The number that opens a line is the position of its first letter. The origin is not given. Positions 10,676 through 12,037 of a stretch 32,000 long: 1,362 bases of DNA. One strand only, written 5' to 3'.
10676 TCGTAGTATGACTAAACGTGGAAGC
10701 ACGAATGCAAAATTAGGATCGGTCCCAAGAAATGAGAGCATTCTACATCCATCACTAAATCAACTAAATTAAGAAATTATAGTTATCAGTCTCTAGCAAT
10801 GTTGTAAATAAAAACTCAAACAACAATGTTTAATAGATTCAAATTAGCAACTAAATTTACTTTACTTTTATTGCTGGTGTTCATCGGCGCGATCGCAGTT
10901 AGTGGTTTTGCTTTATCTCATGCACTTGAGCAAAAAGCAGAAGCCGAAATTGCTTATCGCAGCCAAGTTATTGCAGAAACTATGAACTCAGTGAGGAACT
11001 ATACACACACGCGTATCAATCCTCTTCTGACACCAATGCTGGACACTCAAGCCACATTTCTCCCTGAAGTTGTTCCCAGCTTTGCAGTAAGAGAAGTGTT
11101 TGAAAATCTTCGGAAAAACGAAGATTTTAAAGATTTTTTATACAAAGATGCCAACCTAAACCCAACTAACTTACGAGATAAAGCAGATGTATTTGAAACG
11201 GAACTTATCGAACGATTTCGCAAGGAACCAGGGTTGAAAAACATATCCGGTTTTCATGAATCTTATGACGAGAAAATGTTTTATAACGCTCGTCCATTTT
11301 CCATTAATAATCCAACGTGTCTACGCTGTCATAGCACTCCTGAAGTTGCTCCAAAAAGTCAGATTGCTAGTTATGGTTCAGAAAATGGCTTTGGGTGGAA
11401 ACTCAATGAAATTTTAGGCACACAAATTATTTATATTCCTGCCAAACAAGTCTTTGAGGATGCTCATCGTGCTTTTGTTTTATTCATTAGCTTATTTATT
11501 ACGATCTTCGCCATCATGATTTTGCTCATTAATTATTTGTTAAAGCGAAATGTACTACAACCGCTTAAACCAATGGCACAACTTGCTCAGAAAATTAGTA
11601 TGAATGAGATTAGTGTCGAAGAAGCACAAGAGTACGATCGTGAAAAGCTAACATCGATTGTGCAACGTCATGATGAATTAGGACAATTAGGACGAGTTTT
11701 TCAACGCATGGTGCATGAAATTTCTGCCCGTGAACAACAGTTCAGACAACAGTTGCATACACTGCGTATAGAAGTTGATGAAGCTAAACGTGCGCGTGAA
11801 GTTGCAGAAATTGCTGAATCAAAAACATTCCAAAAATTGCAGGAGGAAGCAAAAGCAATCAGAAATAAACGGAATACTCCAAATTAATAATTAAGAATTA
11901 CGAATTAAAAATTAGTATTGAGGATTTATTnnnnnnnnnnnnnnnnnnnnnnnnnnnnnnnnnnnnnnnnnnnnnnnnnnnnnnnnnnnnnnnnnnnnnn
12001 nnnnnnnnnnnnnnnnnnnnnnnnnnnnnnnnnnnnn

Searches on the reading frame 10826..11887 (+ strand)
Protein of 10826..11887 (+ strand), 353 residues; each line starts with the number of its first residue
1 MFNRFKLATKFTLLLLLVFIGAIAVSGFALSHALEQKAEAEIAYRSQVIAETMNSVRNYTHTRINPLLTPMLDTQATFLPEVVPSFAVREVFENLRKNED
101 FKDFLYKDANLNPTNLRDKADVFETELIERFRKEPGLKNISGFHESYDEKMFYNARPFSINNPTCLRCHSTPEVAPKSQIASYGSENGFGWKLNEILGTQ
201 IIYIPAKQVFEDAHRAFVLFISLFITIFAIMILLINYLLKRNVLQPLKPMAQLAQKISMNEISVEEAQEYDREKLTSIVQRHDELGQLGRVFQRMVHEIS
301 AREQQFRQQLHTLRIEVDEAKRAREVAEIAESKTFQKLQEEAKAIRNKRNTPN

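Call 32: search_protein_families(library=pfam, proteins=[window:10826-11887:+], max_evalue=0.001)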
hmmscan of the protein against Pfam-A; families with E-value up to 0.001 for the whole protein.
window:10826-11887:+ (353 aa): 2 families
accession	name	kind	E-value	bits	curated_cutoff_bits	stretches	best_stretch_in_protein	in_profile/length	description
PF11845.13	Tll0287-like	-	7e-43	146.9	24.1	1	36-205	2-144/144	Tll0287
PF00672.30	HAMP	-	2.2e-07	31.5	25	1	239-300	2-52/53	HAMP domain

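Call 43: search_protein_families(library=ncbifam, proteins=[window:10826-11887:+], max_evalue=0.001)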
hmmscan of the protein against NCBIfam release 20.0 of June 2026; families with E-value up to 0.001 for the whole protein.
window:10826-11887:+ (353 aa): 5 families
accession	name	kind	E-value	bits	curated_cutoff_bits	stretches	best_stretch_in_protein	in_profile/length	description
NF038263.1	prot_phos_SiaA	equivalog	1.4e-07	30.4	700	1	215-323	306-403/658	biofilm regulation protein phosphatase SiaA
NF011874.0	PRK15347.1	equivalog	1.2e-06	26.9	852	1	199-334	277-401/921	two component system sensor kinase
NF008184.0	PRK10935.1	equivalog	0.00012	20.9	553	1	224-323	158-246/565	nitrate/nitrite two-component system sensor histidine kinase NarQ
NF058645.1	MCPCtpMPsAe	equivalog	0.00018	20.4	900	1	209-344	195-321/558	methyl-accepting chemotaxis protein CtpM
TIGR01386.1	cztS_silS_copS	subfamily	0.00088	18.3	292.55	0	212-295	157-241/457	heavy metal sensor histidine kinase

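Call 60: find_homologous_proteins(query=window:10826-11884:+, max_evalue=1e-10)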
Query window:10826-11884:+ (353 aa): 2610 proteins with E <= 1e-10 among 6162 candidates; the best 120 are listed.
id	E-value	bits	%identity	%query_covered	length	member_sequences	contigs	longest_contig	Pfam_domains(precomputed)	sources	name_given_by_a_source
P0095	3.8e-225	764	98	100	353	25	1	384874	PF00672.31,PF11845.14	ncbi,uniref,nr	ncbi:DUF3365 domain-containing protein [Nostoc sp. LEGE 12447]|uniref:c-type heme family protein n=1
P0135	1.4e-212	723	92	100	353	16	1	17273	PF00672.31,PF11845.14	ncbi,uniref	ncbi:MAG: DUF3365 domain-containing protein [Nostoc sp.]|uniref:c-type heme family protein n=1 Tax=N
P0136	5.2e-209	711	91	100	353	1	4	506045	PF00672.31,PF11845.14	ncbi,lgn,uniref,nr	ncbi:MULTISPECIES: DUF3365 domain-containing protein [unclassified Nostoc]|uniref:c-type heme family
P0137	6.5e-207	704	89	100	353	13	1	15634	PF00672.31,PF11845.14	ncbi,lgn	ncbi:MAG: DUF3365 domain-containing protein [Nostoc sp.]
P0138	9.8e-205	697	90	100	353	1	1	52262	PF00672.31,PF11845.14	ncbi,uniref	ncbi:MAG: DUF3365 domain-containing protein [Nostoc sp.]|uniref:c-type heme family protein n=1 Tax=N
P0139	4.0e-204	695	88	100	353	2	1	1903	PF00672.31,PF11845.14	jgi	jgi:methyl-accepting chemotaxis protein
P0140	1.4e-202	690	88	100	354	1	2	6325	PF00672.31,PF11845.14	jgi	jgi:methyl-accepting chemotaxis protein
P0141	6.9e-200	681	86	100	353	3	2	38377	PF00672.31,PF11845.14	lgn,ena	-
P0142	7.7e-196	668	88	95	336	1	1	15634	PF00672.31,PF11845.14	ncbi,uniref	ncbi:c-type heme family protein [Nostoc sp.]|uniref:c-type heme family protein n=1 Tax=Nostoc sp. Ta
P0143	3.1e-187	639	80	100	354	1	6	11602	PF00672.31,PF11845.14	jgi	jgi:HAMP domain-containing protein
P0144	1.2e-186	637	80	100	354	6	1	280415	PF00672.31,PF11845.14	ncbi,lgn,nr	ncbi:DUF3365 domain-containing protein [Nostoc sp. B(2019)]|nr:DUF3365 domain-containing protein [No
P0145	1.1e-182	624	79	100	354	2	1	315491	PF00672.31,PF11845.14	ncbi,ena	-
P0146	1.1e-180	618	77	100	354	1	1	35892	PF00672.31,PF11845.14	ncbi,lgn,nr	ncbi:MAG: DUF3365 domain-containing protein [Aulosira sp. DedQUE10]|nr:DUF3365 domain-containing pro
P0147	9.3e-180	615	78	100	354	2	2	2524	PF00672.31,PF11845.14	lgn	-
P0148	5.7e-176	602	76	100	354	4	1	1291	PF00672.31,PF11845.14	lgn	-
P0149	7.4e-176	602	74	99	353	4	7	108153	PF00672.31,PF11845.14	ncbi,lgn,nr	ncbi:DUF3365 domain-containing protein [Calothrix membranacea FACHB-236]|nr:DUF3365 domain-containin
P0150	1.7e-173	594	75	99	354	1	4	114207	PF00672.31,PF11845.14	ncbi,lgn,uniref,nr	ncbi:DUF3365 domain-containing protein [Phormidesmis priestleyi ULC007]|uniref:DUF3365 domain-contai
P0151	1.3e-172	591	75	100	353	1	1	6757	PF00672.31,PF11845.14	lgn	-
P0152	1.4e-169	581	74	99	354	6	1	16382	PF00672.31,PF11845.14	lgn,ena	-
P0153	3.2e-169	580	73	99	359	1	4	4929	PF00672.31,PF11845.14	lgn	-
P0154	3.3e-169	580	74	99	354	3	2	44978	PF00672.31,PF11845.14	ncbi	ncbi:DUF3365 domain-containing protein [Phormidesmis sp. 146-12]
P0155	1.3e-168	578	73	99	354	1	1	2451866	PF00672.31,PF11845.14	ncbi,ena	-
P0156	2.3e-168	577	76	94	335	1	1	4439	PF00672.31,PF11845.14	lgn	-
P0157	9.0e-167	572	72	99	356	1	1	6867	PF00672.31,PF11845.14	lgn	-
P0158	3.3e-166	570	70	100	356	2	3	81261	PF00672.31,PF11845.14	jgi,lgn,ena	jgi:HAMP domain-containing protein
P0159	4.6e-166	570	72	99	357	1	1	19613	PF00672.31,PF11845.14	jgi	jgi:HAMP domain-containing protein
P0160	1.8e-165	568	71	99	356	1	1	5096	PF00672.31,PF11845.14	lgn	-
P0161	3.0e-163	561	70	100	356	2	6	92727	PF00672.31,PF11845.14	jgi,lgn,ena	jgi:HAMP domain-containing protein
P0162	6.1e-163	559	72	99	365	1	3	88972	PF00672.31,PF11845.14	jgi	jgi:methyl-accepting chemotaxis protein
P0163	2.7e-161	554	71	98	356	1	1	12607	PF11845.14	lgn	-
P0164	2.9e-161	554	69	100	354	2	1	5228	PF00672.31,PF11845.14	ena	-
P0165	2.1e-160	551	69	100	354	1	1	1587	PF00672.31,PF11845.14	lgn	-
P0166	4.9e-160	550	69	100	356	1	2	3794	PF11845.14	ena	-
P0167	4.9e-159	547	69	100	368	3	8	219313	PF11845.14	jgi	jgi:HAMP domain-containing protein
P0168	8.4e-159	546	70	100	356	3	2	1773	PF00672.31,PF11845.14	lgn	-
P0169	1.5e-158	545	69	99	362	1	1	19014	PF00672.31,PF11845.14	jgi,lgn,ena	jgi:methyl-accepting chemotaxis protein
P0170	2.1e-155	535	68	98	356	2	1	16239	PF11845.14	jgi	jgi:sensor histidine kinase YesM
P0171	7.5e-155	533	68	99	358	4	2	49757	PF00672.31,PF11845.14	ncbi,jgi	jgi:sensor histidine kinase YesM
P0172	1.3e-154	532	67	100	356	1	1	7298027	PF00672.31,PF11845.14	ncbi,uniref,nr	ncbi:DUF3365 domain-containing protein [Kovacikia minuta CCNUW1]|uniref:c-type heme family protein n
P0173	2.2e-153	528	67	100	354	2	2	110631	PF00672.31,PF11845.14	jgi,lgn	jgi:methyl-accepting chemotaxis protein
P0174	6.3e-152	523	65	100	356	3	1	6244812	PF00672.31,PF11845.14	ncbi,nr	ncbi:sensor protein [Leptolyngbya sp. NIES-3755]|nr:sensor protein [Leptolyngbya sp. NIES-3755]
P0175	2.5e-151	521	66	100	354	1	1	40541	PF00672.31,PF11845.14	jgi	jgi:methyl-accepting chemotaxis protein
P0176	6.2e-151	520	66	100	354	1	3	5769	PF00672.31,PF11845.14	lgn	-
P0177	4.0e-150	517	67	99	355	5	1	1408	PF00672.31,PF11845.14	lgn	-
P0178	3.2e-147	508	65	99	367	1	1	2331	PF11845.14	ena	-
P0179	4.4e-147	507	65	100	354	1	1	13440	PF00672.31,PF11845.14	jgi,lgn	jgi:HAMP domain-containing protein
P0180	1.5e-146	506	63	100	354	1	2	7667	PF00672.31,PF11845.14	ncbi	-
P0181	2.7e-146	505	63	100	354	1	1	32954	PF11845.14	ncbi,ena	-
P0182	1.0e-145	503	62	100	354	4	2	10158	PF00672.31,PF11845.14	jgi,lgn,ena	jgi:methyl-accepting chemotaxis protein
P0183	1.1e-145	503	64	100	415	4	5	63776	PF11845.14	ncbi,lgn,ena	-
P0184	1.5e-145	502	62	100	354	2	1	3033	PF00672.31,PF11845.14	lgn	-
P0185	7.9e-145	500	60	100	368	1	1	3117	PF00672.31,PF11845.14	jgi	jgi:methyl-accepting chemotaxis protein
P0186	1.4e-144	499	62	100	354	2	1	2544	PF00672.31,PF11845.14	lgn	-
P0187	2.4e-144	498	61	99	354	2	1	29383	PF00672.31,PF11845.14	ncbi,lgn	ncbi:MAG: DUF3365 domain-containing protein [Leptolyngbyaceae cyanobacterium]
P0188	7.2e-143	494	60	100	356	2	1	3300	PF00672.31,PF11845.14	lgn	-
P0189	7.2e-142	490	61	100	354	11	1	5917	PF00672.31,PF11845.14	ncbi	-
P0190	7.3e-142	490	63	99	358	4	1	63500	PF00672.31,PF11845.14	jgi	-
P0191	1.0e-141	490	62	99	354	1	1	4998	PF00672.31,PF11845.14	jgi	jgi:methyl-accepting chemotaxis protein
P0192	2.1e-140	485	61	100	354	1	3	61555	PF00672.31,PF11845.14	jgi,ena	-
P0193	9.8e-140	483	62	99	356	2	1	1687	PF00672.31,PF11845.14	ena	-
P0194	1.3e-138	480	63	99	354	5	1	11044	PF11845.14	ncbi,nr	ncbi:MAG: DUF3365 domain-containing protein [Fischerella sp.]|nr:DUF3365 domain-containing protein [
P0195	3.1e-138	478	61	99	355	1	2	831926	PF11845.14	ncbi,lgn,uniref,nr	ncbi:sensor protein (plasmid) [Scytonema sp. HK-05]|uniref:Tll0287-like domain-containing protein n=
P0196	7.9e-137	474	58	100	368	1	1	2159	PF11845.14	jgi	jgi:HAMP domain-containing protein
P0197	1.9e-136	472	61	100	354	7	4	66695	PF00672.31,PF11845.14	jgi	jgi:methyl-accepting chemotaxis protein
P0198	4.1e-136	471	61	99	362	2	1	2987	PF11845.14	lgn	-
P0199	1.2e-135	470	60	99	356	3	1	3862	PF00672.31,PF11845.14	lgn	-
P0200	1.7e-134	466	60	99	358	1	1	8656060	PF11845.14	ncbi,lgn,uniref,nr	ncbi:c-type heme family protein [Calothrix sp. NIES-2098]|uniref:c-type heme family protein n=1 Tax=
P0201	2.1e-134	466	60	99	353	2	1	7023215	PF11845.14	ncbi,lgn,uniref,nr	ncbi:DUF3365 domain-containing protein [Calothrix sp. PCC 7507]|uniref:Tll0287-like domain-containin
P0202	2.7e-133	462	57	100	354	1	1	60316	PF00672.31,PF11845.14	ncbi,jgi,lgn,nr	ncbi:MAG: DUF3365 domain-containing protein [Brasilonema angustatum HA4187-MV1]|jgi:sensor histidine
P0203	7.4e-133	461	59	99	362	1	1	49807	PF11845.14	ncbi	-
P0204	1.0e-132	460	58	99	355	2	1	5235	PF11845.14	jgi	-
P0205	2.3e-132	459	59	99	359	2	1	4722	PF00672.31,PF11845.14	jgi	jgi:HAMP domain-containing protein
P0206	6.6e-132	458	58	100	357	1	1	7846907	PF11845.14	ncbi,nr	ncbi:histidine kinase [Nostocales cyanobacterium HT-58-2]|nr:histidine kinase [Nostocales cyanobacte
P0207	1.7e-131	456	59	98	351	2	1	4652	PF00672.31,PF11845.14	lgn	-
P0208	4.5e-131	455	57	100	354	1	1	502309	PF00672.31,PF11845.14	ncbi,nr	ncbi:DUF3365 domain-containing protein [Scytonema tolypothrichoides VB-61278]|nr:DUF3365 domain-cont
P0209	6.0e-131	454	58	100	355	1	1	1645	PF11845.14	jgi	jgi:sensor histidine kinase YesM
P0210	9.1e-131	454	58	99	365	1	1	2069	PF00672.31,PF11845.14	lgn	-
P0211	6.0e-130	451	59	98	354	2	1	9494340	PF00672.31,PF11845.14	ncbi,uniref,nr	ncbi:DUF3365 domain-containing protein [Tolypothrix bouteillei VB521301]|uniref:DUF3365 domain-conta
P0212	9.8e-130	450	58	100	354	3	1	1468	PF00672.31,PF11845.14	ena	-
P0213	1.8e-129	450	57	99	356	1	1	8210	PF00672.31,PF11845.14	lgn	-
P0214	4.2e-129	448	58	99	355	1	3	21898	PF11845.14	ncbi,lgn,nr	ncbi:MAG: DUF3365 domain-containing protein [Aulosira sp. ZfuVER01]|nr:DUF3365 domain-containing pro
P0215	6.4e-129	448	58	99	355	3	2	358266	PF11845.14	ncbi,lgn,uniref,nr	ncbi:DUF3365 domain-containing protein [Nostoc sp. 106C]|uniref:c-type heme family protein n=1 Tax=N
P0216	1.3e-128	447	57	99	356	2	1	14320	PF00672.31,PF11845.14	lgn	-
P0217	1.4e-128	447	57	99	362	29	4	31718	PF00672.31,PF11845.14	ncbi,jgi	jgi:HAMP domain-containing protein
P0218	1.9e-128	446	55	99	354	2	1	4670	PF00672.31,PF11845.14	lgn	-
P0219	2.4e-128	446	56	98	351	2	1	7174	PF00672.31,PF11845.14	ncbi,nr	ncbi:MAG: DUF3365 domain-containing protein [Coleofasciculus sp. S288]|nr:DUF3365 domain-containing 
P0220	5.4e-128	445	59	99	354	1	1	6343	PF00672.31,PF11845.14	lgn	-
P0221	1.0e-127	444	57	100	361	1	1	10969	PF00672.31,PF11845.14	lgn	-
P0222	1.0e-127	444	57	100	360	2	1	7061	PF00672.31,PF11845.14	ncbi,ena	-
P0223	3.4e-127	442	57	99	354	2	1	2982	PF11845.14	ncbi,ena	-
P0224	4.4e-127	442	56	100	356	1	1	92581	PF11845.14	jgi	jgi:HAMP domain-containing protein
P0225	2.3e-126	439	56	99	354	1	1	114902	PF00672.31,PF11845.14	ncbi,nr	ncbi:DUF3365 domain-containing protein [Brasilonema sp. CT11]|nr:DUF3365 domain-containing protein [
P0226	4.8e-125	435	54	99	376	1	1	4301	PF11845.14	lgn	-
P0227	5.1e-125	435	57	98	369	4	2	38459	PF11845.14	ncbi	ncbi:MAG: c-type heme family protein [Xenococcaceae cyanobacterium]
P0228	5.7e-125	435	57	99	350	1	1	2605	PF00672.31,PF11845.14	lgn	-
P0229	8.9e-125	434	59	99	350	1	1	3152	PF00672.31,PF11845.14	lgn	-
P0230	1.1e-124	434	55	99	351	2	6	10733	PF11845.14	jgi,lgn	jgi:methyl-accepting chemotaxis protein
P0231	1.6e-124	433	55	99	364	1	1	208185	PF11845.14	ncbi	ncbi:DUF3365 domain-containing protein [Scytonema sp. NUACC21]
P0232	1.1e-123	431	57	99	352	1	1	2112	PF00672.31,PF11845.14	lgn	-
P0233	1.1e-123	430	55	99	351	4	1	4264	PF11845.14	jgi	jgi:HAMP domain-containing protein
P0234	1.6e-123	430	56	99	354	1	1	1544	PF00672.31,PF11845.14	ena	-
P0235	2.2e-123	430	56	100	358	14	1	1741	PF00672.31,PF11845.14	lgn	-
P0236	2.3e-123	429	57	99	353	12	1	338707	PF00672.31,PF11845.14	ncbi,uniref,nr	ncbi:DUF3365 domain-containing protein [Coleofasciculus sp. FACHB-T130]|uniref:Tll0287-like domain-c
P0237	3.8e-123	429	55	99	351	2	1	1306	PF00672.31,PF11845.14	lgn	-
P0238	5.6e-123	428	61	86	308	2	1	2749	PF00672.31,PF11845.14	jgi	jgi:methyl-accepting chemotaxis protein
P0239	9.8e-123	427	56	100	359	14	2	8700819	PF00672.31,PF11845.14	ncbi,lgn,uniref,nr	ncbi:sensor protein [Tolypothrix tenuis PCC 7101]|uniref:Sensor protein n=1 Tax=Tolypothrix tenuis P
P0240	1.3e-122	427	56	100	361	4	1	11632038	PF00672.31,PF11845.14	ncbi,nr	ncbi:c-type heme family protein [Scytonema hofmannii]|nr:DUF3365 domain-containing protein [Scytonem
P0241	1.5e-122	427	55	99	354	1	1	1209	PF11845.14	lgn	-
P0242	2.2e-122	426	56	99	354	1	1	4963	PF00672.31,PF11845.14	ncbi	ncbi:MAG TPA: DUF3365 domain-containing protein [Coleofasciculaceae cyanobacterium]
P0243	2.7e-122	426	57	99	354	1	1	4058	PF00672.31,PF11845.14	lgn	-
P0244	4.3e-122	425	56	99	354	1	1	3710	PF11845.14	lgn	-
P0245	4.4e-122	425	56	99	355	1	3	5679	PF00672.31,PF11845.14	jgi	-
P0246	3.2e-121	422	55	99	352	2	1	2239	PF00672.31,PF11845.14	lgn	-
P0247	3.5e-121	422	54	98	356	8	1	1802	PF11845.14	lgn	-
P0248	4.8e-121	422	54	99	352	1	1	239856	PF11845.14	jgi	jgi:methyl-accepting chemotaxis protein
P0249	7.6e-121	421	55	100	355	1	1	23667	PF11845.14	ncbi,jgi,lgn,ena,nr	ncbi:MAG: DUF3365 domain-containing protein [Goleter apudmare HA4340-LM2]|jgi:sensor histidine kinas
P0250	9.8e-121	421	54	98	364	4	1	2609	PF00672.31,PF11845.14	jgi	jgi:methyl-accepting chemotaxis protein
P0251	1.0e-120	421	54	99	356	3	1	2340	PF11845.14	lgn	-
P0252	1.7e-120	420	54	99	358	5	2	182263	PF11845.14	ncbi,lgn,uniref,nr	ncbi:DUF3365 domain-containing protein [Scytonema hofmannii FACHB-248]|uniref:DUF3365 domain-contain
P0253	2.3e-120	420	55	99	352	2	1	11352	PF00672.31,PF11845.14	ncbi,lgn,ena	-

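Call 61: find_encoding_contigs(protein=P0174, flank=10000, max_places=1)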
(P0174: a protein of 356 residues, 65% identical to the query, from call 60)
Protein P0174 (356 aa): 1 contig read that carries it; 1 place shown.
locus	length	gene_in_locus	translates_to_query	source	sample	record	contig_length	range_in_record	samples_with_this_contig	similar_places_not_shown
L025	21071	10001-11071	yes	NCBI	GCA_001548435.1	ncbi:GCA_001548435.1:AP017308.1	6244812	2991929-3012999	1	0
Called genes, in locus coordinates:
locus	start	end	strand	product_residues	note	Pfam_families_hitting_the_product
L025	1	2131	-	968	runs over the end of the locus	PF00664:ABC_membrane, PF00005:ABC_tran, PF02463:SMC_N (faint)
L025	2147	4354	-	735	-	PF03412:Peptidase_C39, PF00664:ABC_membrane, PF00005:ABC_tran, PF02463:SMC_N (faint)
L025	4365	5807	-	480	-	PF25917:BSH_RND (faint), PF25973:BSH_CzcB (faint), PF25984:BSH_YknX (faint)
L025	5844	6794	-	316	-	PF00027:cNMP_binding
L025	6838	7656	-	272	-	-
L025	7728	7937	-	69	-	-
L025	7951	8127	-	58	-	-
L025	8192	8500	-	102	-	-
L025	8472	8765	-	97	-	PF28158:CTB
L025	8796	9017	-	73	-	PF28158:CTB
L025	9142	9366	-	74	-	PF28158:CTB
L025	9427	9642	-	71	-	PF28158:CTB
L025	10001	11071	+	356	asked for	PF11845:Tll0287-like, PF00672:HAMP (weak)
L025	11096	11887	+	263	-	PF01656:CbiA, PF10609:ParA, PF13614:AAA_31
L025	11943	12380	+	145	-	PF00190:Cupin_1, PF07883:Cupin_2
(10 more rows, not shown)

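Call 62: find_encoding_contigs(protein=P0201, flank=10000, max_places=1)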
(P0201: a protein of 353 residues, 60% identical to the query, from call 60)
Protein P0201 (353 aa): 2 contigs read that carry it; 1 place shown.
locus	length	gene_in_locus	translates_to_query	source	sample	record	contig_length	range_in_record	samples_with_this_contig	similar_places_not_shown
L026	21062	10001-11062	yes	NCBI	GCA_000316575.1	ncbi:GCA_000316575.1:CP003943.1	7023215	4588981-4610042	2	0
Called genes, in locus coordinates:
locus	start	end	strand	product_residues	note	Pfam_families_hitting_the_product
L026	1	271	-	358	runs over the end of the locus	PF01070:FMN_dh, PF01645:Glu_synthase (weak), PF00478:IMPDH (weak)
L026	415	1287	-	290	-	PF01435:Peptidase_M48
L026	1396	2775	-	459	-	PF00275:EPSP_synthase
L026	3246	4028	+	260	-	PF22435:MRM3-like_sub_bind, PF08032:SpoU_sub_bind, PF00588:SpoU_methylase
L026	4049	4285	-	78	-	-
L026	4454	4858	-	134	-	PF01643:Acyl-ACP_TE, PF20791:Acyl-ACP_TE_C (weak), PF13279:4HBT_2, PF03061:4HBT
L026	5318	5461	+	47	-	-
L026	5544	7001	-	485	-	PF01425:Amidase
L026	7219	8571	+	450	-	PF14579:HHH_6, PF01336:tRNA_anti-codon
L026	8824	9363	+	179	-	-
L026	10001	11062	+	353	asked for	PF11845:Tll0287-like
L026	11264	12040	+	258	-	PF01656:CbiA, PF10609:ParA, PF13614:AAA_31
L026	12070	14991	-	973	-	PF00664:ABC_membrane, PF00005:ABC_tran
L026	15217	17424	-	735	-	PF03412:Peptidase_C39, PF00664:ABC_membrane, PF00005:ABC_tran, PF02463:SMC_N (faint)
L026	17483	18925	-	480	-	PF00364:Biotin_lipoyl (faint), PF25973:BSH_CzcB (faint), PF25917:BSH_RND (weak), PF25984:BSH_YknX (faint), PF26077:BSH_Fcp1 (faint)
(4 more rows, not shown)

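Call 63: find_encoding_contigs(protein=P0239, flank=10000, max_places=1)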
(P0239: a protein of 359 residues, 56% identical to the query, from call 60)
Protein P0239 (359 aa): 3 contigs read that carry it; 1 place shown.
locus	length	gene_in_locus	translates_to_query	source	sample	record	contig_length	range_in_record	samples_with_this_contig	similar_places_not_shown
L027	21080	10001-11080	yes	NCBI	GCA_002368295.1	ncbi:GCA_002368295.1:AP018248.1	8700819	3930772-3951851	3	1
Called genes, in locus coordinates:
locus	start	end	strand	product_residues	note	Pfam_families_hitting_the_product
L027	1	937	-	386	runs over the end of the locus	PF00534:Glycos_transf_1, PF13692:Glyco_trans_1_4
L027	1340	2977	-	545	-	-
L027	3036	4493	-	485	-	PF02878:PGM_PMM_I, PF02879:PGM_PMM_II, PF02880:PGM_PMM_III, PF00408:PGM_PMM_IV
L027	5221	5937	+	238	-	PF01126:Heme_oxygenase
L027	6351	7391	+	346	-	PF02492:cobW, PF07683:CobW_C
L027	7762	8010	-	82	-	-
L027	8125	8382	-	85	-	PF28158:CTB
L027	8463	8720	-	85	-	PF28158:CTB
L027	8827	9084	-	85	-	PF28158:CTB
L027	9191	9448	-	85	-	PF28158:CTB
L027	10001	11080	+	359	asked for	PF11845:Tll0287-like, PF00672:HAMP (weak)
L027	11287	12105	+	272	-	PF01656:CbiA, PF10609:ParA, PF13614:AAA_31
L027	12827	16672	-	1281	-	PF00149:Metallophos, PF13516:LRR_6 (faint), PF05729:NACHT, PF12799:LRR_4, PF23598:LRR_14, PF12799:LRR_4 (weak), PF23598:LRR_14, PF12799:LRR_4 (weak), +2 more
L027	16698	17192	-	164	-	-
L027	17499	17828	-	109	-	-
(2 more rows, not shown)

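Call 64: find_encoding_contigs(protein=P0236, flank=10000, max_places=1)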
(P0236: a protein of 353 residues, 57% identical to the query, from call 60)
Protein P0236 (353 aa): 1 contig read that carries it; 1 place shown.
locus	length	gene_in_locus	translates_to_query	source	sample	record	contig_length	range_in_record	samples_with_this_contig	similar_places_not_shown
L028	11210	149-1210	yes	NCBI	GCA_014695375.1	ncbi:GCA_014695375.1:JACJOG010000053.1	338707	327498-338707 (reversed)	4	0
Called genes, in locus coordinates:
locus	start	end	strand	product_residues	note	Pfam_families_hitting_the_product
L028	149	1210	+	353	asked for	PF11845:Tll0287-like, PF00672:HAMP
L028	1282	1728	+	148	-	PF08719:NADAR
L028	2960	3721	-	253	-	PF00427:PBS_linker_poly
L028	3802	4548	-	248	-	PF00427:PBS_linker_poly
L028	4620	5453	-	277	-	PF00427:PBS_linker_poly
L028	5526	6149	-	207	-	PF03130:HEAT_PBS (faint), PF13646:HEAT_2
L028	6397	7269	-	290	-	PF00514:Arm (faint), PF13513:HEAT_EZ (faint), PF02985:HEAT (faint), PF03130:HEAT_PBS (faint), PF13646:HEAT_2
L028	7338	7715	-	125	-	PF01383:CpcD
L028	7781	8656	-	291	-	PF00427:PBS_linker_poly, PF01383:CpcD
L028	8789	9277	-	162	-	PF00502:Phycobilisome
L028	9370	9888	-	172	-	PF00502:Phycobilisome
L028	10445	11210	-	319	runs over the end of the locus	PF01479:S4, PF00849:PseudoU_synth_2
